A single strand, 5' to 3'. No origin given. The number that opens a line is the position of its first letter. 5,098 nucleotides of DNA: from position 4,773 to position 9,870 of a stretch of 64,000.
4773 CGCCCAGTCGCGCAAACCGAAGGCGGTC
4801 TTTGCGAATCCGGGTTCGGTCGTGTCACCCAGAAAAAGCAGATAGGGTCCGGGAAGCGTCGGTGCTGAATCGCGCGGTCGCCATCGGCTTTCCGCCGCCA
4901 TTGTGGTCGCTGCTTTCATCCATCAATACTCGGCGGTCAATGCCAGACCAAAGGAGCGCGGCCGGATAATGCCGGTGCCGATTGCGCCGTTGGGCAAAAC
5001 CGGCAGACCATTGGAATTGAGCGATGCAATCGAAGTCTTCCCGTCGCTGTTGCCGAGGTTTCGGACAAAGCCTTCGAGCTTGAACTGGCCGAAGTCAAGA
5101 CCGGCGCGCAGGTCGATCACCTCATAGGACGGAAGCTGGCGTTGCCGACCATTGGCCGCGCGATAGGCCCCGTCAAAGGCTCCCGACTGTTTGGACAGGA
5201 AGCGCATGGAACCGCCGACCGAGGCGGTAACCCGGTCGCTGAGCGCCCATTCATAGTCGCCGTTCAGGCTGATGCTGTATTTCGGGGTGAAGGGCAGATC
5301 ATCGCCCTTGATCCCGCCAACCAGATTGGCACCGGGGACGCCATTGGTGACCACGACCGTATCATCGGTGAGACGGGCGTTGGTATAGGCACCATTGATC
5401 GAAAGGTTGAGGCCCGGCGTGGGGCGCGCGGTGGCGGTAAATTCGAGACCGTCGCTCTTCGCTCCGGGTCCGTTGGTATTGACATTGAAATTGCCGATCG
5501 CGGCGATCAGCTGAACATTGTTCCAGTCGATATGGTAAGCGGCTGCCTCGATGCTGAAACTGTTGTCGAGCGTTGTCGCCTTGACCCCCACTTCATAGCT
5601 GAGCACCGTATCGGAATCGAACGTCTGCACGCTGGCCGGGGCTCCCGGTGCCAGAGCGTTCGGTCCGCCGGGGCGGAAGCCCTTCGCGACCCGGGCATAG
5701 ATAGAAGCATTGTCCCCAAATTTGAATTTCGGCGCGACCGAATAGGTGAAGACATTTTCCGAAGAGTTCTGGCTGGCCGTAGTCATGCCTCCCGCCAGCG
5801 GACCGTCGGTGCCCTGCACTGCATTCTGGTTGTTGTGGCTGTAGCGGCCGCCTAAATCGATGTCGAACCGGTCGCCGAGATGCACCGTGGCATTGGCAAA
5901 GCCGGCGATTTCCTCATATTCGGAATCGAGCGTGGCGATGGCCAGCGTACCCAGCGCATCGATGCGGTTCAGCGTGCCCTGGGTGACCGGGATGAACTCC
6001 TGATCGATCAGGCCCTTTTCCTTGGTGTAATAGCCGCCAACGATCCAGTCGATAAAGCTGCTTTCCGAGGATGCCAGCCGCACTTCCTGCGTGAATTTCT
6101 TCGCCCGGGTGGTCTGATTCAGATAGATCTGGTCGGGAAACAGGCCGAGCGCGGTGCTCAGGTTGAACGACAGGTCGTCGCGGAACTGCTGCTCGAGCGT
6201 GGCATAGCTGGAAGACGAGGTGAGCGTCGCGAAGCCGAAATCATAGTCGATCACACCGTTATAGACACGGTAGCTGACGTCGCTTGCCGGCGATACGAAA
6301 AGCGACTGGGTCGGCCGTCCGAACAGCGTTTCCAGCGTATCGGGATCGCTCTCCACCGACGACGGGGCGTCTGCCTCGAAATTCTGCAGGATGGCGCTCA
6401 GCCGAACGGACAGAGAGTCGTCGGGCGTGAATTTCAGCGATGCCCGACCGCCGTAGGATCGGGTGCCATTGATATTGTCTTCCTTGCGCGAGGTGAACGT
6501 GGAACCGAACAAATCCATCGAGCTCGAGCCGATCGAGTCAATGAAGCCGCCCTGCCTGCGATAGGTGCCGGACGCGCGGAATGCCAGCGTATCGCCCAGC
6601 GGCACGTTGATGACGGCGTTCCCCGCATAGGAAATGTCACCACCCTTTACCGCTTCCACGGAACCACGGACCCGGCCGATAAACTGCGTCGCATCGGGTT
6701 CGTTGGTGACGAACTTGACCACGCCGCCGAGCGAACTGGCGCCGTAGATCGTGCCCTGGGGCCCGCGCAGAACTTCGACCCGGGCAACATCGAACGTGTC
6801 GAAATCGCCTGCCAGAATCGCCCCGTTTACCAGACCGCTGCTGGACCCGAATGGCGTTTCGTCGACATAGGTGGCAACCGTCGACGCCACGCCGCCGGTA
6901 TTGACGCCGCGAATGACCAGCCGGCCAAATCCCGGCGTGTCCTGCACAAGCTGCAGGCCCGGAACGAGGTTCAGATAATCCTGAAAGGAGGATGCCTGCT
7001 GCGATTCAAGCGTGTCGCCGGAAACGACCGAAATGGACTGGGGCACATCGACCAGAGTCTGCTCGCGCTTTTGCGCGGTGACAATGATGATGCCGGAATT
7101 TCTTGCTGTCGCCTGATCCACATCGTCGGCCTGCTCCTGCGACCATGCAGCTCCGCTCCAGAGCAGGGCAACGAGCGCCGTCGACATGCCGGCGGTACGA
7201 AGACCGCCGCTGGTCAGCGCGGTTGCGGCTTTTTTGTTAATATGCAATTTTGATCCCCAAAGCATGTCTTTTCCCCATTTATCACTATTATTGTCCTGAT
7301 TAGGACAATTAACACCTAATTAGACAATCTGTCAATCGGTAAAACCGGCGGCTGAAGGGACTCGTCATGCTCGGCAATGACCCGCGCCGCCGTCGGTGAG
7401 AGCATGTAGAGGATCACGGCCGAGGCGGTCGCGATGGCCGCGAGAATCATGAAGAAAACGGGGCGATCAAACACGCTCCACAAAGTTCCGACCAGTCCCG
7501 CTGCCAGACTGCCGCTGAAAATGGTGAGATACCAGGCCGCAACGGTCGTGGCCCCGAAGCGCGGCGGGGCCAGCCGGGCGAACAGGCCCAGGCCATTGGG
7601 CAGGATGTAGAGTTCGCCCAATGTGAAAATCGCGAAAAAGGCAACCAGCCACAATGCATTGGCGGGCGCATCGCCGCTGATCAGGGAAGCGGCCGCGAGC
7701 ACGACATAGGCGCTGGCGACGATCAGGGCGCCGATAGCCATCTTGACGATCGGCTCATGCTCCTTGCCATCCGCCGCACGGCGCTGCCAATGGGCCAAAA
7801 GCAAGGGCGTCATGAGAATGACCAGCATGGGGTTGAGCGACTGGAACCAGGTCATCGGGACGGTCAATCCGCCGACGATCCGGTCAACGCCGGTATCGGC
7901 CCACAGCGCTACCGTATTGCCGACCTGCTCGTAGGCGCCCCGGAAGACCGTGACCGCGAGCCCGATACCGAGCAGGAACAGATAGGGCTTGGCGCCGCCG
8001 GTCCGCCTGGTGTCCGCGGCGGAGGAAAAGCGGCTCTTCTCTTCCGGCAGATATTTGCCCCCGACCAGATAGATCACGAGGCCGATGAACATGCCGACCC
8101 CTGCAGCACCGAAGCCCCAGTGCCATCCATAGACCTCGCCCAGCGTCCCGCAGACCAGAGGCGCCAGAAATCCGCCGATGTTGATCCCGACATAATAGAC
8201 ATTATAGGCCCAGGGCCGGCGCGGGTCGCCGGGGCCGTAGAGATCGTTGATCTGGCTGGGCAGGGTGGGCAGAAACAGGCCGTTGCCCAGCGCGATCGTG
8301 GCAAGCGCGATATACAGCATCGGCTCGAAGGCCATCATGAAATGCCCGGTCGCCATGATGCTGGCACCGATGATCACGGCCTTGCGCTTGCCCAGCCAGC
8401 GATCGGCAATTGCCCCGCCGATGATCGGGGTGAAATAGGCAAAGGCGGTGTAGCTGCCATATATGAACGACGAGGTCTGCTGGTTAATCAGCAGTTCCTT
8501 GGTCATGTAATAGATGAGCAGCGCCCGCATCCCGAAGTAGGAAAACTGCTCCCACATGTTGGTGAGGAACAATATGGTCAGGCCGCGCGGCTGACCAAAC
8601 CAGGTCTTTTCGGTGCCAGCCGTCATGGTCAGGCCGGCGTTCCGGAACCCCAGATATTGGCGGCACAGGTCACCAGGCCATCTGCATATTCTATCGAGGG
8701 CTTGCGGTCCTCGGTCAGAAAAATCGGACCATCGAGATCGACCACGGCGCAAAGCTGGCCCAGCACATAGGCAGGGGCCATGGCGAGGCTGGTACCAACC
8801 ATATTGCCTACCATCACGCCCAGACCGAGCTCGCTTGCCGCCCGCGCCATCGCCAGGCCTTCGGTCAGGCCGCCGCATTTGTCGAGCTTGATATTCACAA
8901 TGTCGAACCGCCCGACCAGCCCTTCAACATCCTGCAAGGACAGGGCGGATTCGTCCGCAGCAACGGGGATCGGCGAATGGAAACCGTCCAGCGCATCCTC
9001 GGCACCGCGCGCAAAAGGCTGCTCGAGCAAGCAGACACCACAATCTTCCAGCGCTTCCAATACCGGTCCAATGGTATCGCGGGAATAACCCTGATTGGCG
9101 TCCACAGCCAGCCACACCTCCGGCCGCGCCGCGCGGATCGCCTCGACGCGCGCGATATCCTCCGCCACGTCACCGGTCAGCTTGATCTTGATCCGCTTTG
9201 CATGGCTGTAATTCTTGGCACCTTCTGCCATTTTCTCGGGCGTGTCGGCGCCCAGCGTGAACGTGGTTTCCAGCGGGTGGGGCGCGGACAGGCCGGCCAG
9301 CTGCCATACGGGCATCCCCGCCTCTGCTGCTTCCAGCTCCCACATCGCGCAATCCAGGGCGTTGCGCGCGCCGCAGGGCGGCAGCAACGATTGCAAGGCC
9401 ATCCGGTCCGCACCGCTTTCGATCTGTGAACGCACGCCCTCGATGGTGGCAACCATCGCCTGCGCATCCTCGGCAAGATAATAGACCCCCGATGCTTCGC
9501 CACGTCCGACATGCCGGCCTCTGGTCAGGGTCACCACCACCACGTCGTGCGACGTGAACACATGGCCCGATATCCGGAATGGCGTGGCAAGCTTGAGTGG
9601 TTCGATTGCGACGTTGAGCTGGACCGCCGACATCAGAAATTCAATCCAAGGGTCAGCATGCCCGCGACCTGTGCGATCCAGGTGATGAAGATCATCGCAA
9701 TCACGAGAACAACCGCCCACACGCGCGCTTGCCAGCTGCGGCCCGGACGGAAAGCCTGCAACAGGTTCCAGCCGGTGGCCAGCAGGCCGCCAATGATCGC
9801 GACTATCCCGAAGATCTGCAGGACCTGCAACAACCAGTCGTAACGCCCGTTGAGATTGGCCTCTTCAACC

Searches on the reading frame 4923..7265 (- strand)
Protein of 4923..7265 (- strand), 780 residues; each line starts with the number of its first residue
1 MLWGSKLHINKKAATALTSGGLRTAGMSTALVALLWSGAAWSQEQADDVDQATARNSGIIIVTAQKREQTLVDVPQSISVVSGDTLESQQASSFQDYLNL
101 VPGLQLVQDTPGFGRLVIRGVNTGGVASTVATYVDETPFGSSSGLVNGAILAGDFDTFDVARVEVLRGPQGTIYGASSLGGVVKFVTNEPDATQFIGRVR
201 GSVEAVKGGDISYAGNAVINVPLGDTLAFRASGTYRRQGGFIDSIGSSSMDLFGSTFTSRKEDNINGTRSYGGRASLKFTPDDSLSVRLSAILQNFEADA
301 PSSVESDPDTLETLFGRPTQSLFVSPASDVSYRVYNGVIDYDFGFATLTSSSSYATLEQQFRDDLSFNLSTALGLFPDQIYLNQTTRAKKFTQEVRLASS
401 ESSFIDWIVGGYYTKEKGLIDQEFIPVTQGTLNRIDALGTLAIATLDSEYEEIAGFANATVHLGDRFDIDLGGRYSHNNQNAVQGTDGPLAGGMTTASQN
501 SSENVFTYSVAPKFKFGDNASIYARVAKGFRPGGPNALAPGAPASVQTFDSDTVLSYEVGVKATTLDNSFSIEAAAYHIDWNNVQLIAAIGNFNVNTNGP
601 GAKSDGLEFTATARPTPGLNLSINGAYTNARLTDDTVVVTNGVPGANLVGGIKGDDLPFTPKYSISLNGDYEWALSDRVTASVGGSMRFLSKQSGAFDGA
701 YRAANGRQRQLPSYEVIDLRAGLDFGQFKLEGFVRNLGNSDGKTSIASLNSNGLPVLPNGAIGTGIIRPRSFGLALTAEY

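Call 26: search_protein_families(library=pfam, proteins=[window:4923-7265:-], max_evalue=0.00001)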
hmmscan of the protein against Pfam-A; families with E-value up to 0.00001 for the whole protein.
window:4923-7265:- (780 aa): 2 families
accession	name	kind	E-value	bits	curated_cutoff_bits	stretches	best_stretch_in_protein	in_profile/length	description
PF00593.30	TonB_dep_Rec_b-barrel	-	4.8e-34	119.4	27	1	322-737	50-436/436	TonB dependent receptor-like, beta-barrel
PF07715.20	Plug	-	5e-20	72.4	23.9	1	71-182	2-107/107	TonB-dependent Receptor Plug Domain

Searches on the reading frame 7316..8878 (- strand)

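Call 26: search_protein_families(library=pfam, proteins=[window:7316-8878:-], max_evalue=0.00001)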
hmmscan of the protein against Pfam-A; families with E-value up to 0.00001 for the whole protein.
window:7316-8878:- (520 aa): 2 families
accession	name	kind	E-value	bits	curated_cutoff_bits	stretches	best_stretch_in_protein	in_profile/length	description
PF00854.27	PTR2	-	1.6e-48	166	27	2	166-282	2-130/392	POT family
PF07690.21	MFS_1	-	4.8e-22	78.8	33.4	1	106-354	4-222/347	Major Facilitator Superfamily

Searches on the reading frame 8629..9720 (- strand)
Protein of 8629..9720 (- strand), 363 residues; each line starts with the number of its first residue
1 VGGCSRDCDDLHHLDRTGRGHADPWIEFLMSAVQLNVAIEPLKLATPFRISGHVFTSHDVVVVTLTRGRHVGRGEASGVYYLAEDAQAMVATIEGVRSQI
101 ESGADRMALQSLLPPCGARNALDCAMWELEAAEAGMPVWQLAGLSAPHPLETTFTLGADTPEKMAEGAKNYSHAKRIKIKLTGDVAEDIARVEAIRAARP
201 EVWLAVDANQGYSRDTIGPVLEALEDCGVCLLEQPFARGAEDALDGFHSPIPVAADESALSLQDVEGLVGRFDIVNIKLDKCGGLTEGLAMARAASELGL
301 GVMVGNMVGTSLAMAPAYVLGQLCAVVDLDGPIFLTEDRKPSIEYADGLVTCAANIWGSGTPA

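Call 26: search_protein_families(library=pfam, proteins=[window:8629-9720:-], max_evalue=0.00001)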
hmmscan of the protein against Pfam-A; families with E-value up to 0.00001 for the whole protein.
window:8629-9720:- (363 aa): 2 families
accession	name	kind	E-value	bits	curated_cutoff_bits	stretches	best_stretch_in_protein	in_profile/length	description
PF13378.12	MR_MLE_C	-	5.1e-30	105.3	29.4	1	164-320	2-167/219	Enolase C-terminal domain-like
PF02746.21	MR_MLE_N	-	7.9e-09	36.2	22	1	36-143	5-117/117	Mandelate racemase / muconate lactonizing enzyme, N-terminal domain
